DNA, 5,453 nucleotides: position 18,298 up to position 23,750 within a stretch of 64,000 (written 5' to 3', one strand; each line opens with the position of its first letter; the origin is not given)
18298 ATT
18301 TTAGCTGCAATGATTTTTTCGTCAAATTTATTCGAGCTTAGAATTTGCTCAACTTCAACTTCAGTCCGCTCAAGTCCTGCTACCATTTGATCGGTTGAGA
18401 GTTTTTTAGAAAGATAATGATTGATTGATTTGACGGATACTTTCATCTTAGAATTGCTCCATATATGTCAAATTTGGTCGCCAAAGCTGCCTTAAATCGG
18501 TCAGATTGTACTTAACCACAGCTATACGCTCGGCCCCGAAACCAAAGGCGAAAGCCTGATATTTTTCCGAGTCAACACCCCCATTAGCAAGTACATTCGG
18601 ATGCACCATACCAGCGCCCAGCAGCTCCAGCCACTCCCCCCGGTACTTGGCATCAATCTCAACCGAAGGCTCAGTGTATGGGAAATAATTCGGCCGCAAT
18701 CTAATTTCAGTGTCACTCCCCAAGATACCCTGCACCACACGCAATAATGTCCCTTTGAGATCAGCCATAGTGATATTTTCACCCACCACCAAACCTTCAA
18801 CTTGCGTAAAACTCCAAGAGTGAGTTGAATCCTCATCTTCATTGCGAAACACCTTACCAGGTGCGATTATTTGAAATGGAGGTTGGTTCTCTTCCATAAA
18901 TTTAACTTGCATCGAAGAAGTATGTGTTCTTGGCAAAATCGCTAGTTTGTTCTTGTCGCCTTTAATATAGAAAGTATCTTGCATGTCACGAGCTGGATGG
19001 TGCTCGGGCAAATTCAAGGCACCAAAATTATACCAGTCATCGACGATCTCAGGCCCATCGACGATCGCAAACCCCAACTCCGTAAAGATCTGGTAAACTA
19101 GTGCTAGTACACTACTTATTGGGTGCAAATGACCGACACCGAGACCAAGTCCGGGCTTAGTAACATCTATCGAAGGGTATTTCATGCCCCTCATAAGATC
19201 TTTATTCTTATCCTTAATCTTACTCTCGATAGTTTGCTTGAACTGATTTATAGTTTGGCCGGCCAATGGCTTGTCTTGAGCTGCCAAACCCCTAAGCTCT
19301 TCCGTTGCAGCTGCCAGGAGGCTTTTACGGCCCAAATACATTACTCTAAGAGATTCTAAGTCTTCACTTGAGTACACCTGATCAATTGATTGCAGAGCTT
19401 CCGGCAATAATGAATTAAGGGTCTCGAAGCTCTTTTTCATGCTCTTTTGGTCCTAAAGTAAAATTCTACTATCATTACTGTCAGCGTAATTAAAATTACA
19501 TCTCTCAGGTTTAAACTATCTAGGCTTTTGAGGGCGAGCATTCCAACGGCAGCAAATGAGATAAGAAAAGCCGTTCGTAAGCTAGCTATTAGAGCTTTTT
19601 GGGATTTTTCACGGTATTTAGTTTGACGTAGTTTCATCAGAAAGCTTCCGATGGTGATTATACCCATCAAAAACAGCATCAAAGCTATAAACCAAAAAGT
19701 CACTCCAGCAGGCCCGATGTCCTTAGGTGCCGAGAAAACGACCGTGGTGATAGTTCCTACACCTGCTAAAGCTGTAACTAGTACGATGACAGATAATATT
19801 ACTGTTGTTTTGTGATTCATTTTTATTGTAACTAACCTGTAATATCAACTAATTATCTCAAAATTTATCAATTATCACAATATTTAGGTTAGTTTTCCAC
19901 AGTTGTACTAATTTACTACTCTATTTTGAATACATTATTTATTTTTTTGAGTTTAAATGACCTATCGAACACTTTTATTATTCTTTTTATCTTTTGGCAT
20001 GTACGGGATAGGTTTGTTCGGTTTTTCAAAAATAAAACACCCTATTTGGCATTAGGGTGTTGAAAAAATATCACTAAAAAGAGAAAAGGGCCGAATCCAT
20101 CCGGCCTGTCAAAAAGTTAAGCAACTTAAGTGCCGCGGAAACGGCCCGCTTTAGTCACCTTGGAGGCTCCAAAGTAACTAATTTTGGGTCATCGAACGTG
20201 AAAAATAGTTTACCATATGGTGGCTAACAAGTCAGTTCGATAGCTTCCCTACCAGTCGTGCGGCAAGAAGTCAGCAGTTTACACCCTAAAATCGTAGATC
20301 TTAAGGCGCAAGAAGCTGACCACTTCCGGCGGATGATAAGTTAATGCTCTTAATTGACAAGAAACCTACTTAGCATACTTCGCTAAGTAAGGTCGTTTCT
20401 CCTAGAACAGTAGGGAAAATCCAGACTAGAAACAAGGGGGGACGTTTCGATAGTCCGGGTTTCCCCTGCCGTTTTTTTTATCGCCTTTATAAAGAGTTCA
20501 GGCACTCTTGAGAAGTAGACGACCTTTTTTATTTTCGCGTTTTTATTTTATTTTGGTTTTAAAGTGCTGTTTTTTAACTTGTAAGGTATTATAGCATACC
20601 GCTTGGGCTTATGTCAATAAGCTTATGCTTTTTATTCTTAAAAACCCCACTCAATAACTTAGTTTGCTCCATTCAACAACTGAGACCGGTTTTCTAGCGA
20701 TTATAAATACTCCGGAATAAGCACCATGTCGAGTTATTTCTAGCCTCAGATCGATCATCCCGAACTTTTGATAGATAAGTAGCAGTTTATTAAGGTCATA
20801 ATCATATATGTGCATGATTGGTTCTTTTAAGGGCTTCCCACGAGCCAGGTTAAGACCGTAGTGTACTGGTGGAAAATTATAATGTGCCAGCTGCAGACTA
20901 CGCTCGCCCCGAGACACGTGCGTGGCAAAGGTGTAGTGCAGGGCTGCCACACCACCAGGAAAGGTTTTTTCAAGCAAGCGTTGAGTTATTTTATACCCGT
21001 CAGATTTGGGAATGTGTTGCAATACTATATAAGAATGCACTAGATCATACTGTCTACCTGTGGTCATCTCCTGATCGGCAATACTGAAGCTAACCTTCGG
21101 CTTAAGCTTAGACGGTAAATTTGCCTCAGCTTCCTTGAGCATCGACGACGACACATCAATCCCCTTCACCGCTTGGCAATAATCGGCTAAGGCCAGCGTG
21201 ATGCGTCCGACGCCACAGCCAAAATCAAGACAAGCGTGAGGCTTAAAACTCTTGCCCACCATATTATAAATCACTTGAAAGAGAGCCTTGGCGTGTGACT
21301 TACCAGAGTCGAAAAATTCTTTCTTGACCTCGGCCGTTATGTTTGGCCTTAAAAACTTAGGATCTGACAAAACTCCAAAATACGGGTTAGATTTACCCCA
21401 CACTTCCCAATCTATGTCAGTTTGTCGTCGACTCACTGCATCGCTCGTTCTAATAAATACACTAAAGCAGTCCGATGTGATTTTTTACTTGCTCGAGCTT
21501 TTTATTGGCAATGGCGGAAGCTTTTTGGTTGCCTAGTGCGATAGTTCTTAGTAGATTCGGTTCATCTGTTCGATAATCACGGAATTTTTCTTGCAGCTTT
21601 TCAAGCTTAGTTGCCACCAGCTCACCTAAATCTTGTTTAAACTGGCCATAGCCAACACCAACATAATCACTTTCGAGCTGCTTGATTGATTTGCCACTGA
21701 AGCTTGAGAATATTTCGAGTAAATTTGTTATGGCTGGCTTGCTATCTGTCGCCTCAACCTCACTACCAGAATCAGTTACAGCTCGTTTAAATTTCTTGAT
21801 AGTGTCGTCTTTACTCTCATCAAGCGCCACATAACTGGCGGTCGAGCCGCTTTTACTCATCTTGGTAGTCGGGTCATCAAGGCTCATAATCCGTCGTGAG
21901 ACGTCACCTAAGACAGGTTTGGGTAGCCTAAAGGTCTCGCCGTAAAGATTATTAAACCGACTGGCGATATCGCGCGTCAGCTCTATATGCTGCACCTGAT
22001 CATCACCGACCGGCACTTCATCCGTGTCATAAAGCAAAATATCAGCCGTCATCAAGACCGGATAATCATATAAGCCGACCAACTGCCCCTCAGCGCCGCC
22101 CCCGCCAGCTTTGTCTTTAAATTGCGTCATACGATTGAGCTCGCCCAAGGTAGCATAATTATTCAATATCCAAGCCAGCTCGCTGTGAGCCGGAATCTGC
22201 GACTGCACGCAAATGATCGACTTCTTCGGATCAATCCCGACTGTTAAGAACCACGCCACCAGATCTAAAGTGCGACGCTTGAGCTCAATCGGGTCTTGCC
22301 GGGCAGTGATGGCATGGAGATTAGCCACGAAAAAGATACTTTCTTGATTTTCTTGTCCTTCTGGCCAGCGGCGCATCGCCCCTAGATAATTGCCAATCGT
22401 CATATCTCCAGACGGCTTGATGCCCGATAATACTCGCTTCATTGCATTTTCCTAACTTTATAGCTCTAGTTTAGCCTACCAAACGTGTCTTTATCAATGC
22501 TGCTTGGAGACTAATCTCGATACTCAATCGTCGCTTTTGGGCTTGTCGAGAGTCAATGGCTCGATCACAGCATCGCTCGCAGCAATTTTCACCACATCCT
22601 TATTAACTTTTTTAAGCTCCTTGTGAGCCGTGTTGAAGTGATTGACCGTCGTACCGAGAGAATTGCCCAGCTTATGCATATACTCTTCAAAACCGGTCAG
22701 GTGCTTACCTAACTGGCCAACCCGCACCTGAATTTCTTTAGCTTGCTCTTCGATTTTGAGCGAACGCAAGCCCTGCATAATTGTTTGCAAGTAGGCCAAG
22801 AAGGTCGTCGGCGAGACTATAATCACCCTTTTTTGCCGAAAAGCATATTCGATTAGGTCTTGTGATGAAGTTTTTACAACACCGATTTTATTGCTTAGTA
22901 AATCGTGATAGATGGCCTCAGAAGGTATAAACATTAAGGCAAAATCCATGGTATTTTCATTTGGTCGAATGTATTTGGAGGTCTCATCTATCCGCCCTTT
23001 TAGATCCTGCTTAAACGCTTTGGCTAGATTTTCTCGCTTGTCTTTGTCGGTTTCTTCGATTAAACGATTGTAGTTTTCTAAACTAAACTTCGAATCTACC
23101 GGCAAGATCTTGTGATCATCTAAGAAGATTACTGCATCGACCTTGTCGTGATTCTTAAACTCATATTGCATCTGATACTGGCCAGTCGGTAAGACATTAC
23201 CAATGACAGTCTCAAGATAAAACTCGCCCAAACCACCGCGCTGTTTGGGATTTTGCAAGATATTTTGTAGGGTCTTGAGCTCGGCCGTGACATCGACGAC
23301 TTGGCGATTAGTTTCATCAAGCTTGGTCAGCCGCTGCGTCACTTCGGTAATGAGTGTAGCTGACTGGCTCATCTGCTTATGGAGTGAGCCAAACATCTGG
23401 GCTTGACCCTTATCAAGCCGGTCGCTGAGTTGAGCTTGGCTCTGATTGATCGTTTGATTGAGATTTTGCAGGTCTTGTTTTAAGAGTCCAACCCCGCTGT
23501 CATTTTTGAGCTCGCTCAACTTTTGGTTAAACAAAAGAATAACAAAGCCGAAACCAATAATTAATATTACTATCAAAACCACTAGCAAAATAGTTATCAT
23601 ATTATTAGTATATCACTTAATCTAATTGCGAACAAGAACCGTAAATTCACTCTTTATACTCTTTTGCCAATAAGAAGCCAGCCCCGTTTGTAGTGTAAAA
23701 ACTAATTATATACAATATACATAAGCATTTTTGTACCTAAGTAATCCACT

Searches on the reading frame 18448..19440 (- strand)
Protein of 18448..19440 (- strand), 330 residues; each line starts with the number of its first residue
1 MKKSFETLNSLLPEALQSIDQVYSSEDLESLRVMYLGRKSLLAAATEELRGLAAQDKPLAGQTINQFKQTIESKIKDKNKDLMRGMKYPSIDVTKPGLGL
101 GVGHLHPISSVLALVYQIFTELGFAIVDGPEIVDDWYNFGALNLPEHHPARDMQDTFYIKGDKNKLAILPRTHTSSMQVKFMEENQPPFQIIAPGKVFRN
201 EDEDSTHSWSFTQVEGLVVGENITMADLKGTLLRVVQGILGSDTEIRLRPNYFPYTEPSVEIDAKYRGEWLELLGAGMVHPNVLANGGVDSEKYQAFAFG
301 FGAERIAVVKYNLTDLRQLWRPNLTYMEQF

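Call 3: search_protein_families(library=pfam, proteins=[window:18448-19440:-], max_evalue=0.01)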
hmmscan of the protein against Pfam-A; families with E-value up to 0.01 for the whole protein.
window:18448-19440:- (330 aa): 2 families
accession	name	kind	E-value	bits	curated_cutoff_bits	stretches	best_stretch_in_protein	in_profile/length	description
PF01409.25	tRNA-synt_2d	-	6e-89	298.2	19.8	1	91-330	2-246/246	tRNA synthetases class II core domain (F)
PF02912.23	Phe_tRNA-synt_N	-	1.7e-15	57.2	22.3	1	24-82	2-60/69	Aminoacyl tRNA synthetase class II, N-terminal domain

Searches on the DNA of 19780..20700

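Call 76: search_rna_families(source=window, start=19780, end=20700, threshold=evalue, max_evalue=1)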
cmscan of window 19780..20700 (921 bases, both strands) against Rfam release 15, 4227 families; matches with E-value up to 1: 1.
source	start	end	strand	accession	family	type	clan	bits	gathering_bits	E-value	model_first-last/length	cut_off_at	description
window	20022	20081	-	RF00746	mir-454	Gene; miRNA;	-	21.1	60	0.079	1-103/103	no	mir-454 microRNA precursor family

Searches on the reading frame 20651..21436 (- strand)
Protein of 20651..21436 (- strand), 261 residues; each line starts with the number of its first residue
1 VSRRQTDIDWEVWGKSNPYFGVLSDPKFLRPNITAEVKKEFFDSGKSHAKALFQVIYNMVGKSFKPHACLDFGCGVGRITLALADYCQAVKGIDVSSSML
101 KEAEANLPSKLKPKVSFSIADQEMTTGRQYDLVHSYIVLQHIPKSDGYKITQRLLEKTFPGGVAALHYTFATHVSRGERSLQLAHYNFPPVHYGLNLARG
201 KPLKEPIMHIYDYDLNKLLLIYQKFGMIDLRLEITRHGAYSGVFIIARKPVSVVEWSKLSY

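Call 63: search_protein_families(library=pfam, proteins=[window:20651-21436:-], max_evalue=0.001)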
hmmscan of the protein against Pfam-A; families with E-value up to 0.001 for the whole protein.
window:20651-21436:- (261 aa): 9 families
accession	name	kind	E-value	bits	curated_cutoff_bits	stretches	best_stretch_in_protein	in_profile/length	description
PF13649.12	Methyltransf_25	-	5.7e-13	49.8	27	1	70-162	2-97/97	Methyltransferase domain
PF08241.18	Methyltransf_11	-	4.3e-11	43.7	21.2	1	70-164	1-93/95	Methyltransferase domain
PF08242.18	Methyltransf_12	-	1.1e-10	42.5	30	1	70-145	1-79/98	Methyltransferase domain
PF13847.12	Methyltransf_31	-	9.7e-09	35.5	27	1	69-147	7-92/145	Methyltransferase domain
PF13489.12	Methyltransf_23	-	2.2e-08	34.4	27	1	52-190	9-138/164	Methyltransferase domain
PF03848.20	TehB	-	9e-06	25.7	20.4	1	55-164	21-130/193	Tellurite resistance protein TehB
PF05891.18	Methyltransf_PK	-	1.8e-05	24.8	27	1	59-166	49-159/218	AdoMet dependent proline di-methyltransferase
PF05175.20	MTS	-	4.5e-05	23.6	23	1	65-133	31-102/170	Methyltransferase small domain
PF01209.24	Ubie_methyltran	-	0.00034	20.5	20.1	1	63-122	45-107/233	ubiE/COQ5 methyltransferase family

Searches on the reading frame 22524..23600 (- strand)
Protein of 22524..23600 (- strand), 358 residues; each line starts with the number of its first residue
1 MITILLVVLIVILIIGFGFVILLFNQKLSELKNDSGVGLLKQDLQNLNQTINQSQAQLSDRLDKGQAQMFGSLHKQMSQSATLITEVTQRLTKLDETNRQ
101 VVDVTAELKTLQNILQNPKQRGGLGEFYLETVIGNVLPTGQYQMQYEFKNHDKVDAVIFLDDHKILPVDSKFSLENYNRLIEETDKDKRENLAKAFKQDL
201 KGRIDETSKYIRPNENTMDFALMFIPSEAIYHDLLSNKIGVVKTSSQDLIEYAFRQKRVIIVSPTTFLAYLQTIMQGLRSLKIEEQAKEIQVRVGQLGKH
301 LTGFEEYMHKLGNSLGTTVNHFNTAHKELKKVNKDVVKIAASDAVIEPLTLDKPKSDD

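Call 63: search_protein_families(library=pfam, proteins=[window:22524-23600:-], max_evalue=0.001)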
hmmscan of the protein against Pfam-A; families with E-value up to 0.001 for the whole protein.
window:22524-23600:- (358 aa): 1 family
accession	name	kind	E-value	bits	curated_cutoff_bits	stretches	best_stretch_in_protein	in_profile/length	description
PF02646.22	RmuC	-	5.5e-58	196.8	26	1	56-334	8-272/291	RmuC family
